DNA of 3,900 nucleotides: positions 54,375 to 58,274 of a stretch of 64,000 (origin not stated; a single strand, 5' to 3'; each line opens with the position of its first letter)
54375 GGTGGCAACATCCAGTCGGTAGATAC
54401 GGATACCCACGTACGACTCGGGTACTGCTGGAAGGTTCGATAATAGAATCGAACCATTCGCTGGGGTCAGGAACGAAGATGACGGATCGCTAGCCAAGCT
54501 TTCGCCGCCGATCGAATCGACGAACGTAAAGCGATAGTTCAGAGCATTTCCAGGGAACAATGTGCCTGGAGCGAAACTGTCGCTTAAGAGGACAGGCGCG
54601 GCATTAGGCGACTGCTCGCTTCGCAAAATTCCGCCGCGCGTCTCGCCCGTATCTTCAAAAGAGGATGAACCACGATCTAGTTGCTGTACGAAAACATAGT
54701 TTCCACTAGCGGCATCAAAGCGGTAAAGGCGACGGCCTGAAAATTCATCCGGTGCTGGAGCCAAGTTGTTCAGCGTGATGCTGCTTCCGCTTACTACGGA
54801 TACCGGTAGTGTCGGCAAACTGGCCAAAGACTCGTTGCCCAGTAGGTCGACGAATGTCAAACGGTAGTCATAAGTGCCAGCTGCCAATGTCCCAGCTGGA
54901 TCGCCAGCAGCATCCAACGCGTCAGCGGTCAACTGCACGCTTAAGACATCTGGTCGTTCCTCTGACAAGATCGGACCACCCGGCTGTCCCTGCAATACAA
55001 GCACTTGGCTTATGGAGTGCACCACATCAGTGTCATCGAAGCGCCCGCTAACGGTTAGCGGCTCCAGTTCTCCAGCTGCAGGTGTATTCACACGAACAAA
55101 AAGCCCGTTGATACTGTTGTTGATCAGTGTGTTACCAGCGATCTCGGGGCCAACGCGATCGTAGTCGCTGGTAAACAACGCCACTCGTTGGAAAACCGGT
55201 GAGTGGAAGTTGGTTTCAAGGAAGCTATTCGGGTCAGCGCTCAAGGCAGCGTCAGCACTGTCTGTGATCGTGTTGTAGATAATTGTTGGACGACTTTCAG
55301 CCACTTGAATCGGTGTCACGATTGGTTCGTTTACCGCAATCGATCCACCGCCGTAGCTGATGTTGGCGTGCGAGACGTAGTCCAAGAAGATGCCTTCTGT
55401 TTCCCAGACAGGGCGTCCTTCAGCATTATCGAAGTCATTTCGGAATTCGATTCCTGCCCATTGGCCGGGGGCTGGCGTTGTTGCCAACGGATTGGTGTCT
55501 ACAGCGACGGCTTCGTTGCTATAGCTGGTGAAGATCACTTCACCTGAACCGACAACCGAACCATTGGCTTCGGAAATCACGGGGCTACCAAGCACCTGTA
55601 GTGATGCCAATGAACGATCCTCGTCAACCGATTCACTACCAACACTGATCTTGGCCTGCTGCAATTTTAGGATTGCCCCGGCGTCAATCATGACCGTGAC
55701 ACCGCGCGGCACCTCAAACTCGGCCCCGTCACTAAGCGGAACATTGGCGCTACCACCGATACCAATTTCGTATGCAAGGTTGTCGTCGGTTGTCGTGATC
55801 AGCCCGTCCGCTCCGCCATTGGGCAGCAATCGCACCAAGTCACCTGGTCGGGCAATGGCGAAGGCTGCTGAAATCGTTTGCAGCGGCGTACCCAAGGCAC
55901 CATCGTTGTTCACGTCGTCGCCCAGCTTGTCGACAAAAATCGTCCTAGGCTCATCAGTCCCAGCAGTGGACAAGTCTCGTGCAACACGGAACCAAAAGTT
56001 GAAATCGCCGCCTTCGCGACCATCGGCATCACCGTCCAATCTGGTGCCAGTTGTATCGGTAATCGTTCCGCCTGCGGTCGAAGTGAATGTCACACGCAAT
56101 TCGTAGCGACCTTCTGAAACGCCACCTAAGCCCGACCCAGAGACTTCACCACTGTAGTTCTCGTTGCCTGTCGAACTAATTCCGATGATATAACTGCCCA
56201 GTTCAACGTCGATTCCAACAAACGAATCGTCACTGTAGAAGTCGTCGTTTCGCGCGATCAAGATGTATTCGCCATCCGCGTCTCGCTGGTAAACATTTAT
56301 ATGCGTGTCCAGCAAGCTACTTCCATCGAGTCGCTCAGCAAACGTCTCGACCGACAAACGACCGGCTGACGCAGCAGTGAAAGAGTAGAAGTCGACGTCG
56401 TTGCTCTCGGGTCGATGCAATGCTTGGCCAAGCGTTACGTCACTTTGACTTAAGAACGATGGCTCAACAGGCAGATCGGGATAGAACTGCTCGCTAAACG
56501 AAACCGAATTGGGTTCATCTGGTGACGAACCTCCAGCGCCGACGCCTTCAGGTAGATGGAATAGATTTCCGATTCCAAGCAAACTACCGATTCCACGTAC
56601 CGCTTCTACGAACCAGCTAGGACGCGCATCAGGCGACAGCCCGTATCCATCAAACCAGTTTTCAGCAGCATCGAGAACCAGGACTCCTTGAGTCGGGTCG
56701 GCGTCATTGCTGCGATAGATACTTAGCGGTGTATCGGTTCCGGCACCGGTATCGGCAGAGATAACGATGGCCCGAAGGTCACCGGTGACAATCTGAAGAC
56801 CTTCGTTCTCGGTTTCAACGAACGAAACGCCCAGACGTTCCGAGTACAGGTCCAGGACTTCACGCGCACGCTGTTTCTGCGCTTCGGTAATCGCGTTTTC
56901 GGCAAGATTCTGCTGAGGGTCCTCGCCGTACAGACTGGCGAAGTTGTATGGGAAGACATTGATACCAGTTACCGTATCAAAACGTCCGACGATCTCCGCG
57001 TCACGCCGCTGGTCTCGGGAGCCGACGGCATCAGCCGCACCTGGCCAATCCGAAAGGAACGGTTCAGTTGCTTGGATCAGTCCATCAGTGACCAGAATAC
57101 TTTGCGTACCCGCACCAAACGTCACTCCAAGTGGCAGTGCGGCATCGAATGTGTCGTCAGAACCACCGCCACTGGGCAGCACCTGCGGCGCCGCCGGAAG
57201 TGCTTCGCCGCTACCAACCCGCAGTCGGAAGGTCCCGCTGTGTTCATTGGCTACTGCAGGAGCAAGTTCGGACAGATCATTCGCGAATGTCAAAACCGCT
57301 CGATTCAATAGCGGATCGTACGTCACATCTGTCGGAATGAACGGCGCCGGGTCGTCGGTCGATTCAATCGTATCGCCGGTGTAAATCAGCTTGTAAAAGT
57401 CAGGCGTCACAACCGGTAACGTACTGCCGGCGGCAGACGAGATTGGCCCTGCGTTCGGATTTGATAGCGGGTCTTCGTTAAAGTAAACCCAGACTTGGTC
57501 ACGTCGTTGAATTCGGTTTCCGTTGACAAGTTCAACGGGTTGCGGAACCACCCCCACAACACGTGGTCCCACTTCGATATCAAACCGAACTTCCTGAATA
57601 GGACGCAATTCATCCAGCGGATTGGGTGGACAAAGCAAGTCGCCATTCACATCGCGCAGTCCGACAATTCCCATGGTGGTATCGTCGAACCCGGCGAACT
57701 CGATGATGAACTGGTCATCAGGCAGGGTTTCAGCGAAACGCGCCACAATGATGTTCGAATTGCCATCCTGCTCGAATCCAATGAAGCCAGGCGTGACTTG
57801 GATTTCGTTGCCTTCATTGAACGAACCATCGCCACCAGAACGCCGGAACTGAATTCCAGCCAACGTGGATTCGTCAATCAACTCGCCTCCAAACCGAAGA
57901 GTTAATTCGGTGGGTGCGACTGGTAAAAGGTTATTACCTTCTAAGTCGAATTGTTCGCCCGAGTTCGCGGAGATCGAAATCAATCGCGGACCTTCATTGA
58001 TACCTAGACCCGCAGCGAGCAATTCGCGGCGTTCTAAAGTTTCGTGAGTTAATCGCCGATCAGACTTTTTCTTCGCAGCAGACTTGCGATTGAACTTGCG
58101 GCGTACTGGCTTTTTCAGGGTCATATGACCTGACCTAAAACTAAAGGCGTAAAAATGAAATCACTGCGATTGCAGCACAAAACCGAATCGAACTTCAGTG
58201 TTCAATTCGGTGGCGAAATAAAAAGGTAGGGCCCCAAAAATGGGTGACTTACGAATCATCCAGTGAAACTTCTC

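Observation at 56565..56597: Protein B carries a dead paralog of A's second zinc-protease domain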

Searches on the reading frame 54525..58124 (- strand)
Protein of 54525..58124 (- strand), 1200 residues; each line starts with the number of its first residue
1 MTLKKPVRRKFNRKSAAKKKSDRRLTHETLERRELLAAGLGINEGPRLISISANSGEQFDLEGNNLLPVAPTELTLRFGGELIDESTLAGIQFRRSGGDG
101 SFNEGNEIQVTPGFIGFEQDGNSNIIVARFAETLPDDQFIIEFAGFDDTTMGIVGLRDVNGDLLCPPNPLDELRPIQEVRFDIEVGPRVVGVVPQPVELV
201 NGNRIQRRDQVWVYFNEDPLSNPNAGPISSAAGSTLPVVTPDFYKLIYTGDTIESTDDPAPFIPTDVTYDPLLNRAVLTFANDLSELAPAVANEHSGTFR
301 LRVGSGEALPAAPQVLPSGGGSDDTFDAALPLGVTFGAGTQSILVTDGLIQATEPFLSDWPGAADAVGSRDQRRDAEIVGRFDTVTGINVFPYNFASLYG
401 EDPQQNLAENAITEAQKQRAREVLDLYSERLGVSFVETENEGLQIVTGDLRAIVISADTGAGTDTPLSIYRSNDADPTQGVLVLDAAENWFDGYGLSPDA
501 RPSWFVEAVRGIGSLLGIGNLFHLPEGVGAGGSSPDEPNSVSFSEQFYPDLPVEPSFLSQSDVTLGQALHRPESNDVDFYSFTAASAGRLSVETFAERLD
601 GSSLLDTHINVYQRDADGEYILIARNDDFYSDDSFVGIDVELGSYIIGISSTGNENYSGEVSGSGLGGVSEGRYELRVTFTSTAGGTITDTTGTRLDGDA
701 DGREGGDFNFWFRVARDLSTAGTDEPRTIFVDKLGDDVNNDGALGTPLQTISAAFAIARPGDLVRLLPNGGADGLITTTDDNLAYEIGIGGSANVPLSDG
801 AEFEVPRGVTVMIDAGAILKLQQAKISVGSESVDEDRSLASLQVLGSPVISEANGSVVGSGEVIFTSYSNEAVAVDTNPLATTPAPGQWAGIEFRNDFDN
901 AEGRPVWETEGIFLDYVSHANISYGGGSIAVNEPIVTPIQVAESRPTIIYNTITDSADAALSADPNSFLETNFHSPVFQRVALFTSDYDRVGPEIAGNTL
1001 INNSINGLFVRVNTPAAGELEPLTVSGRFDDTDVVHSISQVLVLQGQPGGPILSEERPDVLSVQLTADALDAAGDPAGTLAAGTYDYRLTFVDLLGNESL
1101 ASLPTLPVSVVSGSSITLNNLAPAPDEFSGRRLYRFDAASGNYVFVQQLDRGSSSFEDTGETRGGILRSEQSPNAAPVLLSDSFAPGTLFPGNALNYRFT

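Call 6: search_protein_families(library=pfam, proteins=[window:54525-58124:-], max_evalue=0.01)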
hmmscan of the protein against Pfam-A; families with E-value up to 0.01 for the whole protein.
window:54525-58124:- (1200 aa): 1 family
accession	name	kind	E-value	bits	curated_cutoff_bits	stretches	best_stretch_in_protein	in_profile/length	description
PF07595.18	Planc_extracel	-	2.7e-05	24.1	25.5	1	22-39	2-19/20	Planctomycete extracellular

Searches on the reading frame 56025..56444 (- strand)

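Call 67: search_protein_families(library=pfam, proteins=[window:56025-56444:-], max_evalue=1)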
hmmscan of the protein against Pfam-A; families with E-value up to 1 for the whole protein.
window:56025-56444:- (140 aa): 2 families
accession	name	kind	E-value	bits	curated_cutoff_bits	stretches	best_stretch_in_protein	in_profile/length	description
PF04151.21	PPC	-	0.013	16.8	25.9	1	16-91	1-70/70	Bacterial pre-peptidase C-terminal domain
PF08044.16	DUF1707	-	0.16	12.4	27.6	1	24-40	18-34/53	DUF1707 SHOCT-like domain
